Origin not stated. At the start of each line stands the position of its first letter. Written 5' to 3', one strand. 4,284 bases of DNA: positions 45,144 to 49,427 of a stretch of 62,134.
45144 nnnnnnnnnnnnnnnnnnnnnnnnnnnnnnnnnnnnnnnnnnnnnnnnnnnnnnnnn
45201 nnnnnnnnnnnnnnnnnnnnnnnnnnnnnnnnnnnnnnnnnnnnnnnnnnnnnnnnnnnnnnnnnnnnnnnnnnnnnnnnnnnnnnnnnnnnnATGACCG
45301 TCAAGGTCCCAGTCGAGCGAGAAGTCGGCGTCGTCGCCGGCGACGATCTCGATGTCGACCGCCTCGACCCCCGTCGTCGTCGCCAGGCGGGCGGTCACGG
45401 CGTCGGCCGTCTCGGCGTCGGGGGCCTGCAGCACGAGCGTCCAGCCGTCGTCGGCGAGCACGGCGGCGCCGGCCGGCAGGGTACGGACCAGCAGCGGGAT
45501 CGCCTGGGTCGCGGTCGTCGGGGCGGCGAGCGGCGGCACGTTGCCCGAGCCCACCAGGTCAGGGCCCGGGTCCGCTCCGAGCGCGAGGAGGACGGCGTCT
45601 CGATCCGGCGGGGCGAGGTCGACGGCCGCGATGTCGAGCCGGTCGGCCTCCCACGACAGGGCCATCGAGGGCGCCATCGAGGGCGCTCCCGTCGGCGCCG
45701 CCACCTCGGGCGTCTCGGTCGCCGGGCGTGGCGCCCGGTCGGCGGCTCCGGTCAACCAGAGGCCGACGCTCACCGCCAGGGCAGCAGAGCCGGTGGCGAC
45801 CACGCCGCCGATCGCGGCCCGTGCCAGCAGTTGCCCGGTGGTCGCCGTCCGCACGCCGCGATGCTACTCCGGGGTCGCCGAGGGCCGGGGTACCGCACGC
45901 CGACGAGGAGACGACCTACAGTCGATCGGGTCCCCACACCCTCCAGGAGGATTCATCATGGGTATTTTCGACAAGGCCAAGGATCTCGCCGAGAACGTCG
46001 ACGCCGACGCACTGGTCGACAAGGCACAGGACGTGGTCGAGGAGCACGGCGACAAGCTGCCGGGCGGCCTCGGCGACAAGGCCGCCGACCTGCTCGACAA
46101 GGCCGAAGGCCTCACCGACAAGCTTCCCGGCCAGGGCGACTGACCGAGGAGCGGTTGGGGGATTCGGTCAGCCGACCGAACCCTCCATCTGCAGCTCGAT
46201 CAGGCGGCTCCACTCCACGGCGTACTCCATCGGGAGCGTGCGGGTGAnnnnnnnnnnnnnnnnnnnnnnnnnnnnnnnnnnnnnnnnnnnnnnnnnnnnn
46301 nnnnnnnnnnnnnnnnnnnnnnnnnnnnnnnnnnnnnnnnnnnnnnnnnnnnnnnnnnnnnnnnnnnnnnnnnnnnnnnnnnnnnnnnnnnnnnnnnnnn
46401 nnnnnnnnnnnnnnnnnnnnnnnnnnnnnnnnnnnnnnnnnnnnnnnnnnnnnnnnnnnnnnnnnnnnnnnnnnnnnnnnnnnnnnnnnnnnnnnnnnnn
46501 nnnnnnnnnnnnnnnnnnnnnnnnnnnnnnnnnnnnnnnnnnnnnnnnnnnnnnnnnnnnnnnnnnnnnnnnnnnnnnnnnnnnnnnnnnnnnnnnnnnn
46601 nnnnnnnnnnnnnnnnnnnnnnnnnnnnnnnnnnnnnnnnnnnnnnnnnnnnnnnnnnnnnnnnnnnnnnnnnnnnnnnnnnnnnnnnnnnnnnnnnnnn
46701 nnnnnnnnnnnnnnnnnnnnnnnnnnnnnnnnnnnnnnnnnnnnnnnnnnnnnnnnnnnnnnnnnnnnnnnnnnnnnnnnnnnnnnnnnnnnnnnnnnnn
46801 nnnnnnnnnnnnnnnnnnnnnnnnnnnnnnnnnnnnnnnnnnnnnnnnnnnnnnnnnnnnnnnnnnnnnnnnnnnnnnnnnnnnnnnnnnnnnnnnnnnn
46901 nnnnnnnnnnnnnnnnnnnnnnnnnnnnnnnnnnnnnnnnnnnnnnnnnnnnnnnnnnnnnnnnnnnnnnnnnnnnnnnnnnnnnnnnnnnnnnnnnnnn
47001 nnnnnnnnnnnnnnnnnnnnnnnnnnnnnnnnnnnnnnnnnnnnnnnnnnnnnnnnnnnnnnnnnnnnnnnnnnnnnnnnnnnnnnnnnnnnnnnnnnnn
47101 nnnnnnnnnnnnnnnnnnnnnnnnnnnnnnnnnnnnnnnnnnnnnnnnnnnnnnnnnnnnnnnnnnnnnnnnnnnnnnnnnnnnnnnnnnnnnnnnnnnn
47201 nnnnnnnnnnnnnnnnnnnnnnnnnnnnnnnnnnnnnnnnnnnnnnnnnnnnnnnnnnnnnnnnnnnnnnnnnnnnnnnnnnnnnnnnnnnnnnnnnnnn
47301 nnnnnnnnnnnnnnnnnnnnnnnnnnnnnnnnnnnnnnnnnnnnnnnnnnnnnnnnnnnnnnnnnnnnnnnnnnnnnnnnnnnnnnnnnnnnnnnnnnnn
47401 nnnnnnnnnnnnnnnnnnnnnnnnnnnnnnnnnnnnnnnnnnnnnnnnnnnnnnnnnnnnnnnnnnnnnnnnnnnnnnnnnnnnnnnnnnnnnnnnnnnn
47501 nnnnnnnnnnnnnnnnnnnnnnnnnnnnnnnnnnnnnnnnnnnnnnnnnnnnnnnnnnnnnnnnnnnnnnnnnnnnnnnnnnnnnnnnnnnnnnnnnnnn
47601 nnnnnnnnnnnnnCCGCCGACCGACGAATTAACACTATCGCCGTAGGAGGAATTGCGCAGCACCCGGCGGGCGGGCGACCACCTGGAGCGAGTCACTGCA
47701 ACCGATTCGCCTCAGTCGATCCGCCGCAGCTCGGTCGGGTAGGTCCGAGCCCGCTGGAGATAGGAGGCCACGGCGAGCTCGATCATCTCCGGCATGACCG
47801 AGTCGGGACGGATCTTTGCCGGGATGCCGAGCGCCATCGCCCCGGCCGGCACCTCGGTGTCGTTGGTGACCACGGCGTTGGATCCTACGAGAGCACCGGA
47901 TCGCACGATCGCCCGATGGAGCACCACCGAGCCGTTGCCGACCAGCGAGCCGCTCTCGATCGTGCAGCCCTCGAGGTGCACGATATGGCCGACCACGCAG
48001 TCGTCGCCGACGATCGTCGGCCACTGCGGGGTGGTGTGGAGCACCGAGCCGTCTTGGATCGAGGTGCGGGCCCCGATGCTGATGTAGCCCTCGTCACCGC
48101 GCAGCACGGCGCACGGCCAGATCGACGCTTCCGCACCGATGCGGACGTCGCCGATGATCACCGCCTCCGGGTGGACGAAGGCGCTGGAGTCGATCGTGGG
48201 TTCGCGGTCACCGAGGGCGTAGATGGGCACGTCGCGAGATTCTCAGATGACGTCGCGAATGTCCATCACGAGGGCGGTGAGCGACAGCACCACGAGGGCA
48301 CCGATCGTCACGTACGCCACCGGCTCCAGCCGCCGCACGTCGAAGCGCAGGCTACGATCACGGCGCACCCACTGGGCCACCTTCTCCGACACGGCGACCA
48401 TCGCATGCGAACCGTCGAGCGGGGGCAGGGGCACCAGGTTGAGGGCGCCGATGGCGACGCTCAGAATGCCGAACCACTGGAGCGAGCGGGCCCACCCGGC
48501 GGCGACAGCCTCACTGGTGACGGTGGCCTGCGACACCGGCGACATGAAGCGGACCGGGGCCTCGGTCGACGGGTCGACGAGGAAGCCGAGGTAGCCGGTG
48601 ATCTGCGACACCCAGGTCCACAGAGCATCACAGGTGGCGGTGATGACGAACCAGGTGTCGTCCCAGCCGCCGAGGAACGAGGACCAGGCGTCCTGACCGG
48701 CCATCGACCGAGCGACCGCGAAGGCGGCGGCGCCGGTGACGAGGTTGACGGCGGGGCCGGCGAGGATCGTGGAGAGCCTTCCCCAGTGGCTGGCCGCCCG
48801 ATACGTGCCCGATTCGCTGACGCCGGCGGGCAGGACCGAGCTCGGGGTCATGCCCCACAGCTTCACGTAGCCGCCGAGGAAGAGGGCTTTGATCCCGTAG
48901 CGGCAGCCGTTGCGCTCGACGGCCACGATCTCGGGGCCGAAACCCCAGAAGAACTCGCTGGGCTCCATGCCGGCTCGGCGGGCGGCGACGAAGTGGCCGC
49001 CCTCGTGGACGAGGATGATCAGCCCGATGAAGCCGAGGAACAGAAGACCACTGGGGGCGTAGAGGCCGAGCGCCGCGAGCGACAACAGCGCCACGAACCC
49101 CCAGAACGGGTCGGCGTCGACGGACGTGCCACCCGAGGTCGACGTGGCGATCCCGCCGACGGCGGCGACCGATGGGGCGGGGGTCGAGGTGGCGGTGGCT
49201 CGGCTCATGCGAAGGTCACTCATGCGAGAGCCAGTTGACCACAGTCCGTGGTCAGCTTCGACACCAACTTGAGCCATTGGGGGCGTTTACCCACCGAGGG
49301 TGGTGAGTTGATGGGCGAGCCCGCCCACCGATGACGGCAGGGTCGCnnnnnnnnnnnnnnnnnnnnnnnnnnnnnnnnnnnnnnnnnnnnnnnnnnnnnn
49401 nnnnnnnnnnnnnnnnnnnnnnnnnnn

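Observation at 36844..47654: The same ~27-nt motif precedes all three suf transcription units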

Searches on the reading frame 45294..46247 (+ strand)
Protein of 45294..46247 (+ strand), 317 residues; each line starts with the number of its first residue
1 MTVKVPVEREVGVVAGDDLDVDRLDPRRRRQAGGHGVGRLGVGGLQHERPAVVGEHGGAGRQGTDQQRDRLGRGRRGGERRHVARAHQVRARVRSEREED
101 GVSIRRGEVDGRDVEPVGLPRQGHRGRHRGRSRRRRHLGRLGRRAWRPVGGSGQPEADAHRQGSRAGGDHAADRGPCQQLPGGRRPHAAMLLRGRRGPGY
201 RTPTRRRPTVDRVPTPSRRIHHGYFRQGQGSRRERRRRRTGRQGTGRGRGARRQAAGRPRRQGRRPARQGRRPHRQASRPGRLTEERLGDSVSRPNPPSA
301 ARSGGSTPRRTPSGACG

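Call 7: search_protein_families(library=pfam, proteins=[window:45294-46247:+])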
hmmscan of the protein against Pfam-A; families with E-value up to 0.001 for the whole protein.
window:45294-46247:+ (317 aa): 0 families

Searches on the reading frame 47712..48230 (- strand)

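Call 7: search_protein_families(library=pfam, proteins=[window:47712-48230:-])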
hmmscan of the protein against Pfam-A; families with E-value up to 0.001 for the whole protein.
window:47712-48230:- (172 aa): 2 families
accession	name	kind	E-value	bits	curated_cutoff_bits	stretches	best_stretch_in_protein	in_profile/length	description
PF00132.30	Hexapep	-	3.2e-16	58.7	27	3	12-45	3-36/36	Bacterial transferase hexapeptide (six repeats)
PF25084.1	LbH_EIF2B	-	6.8e-08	32.9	54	1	50-125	22-91/105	EIF2B subunit epsilon LbH domain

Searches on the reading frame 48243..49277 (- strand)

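Call 7: search_protein_families(library=pfam, proteins=[window:48243-49277:-])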
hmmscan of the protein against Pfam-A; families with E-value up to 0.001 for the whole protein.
window:48243-49277:- (344 aa): 1 family
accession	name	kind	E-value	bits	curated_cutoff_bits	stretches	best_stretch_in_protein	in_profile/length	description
PF02163.28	Peptidase_M50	-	4.3e-41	141.1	27.2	1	80-302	2-199/221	Peptidase family M50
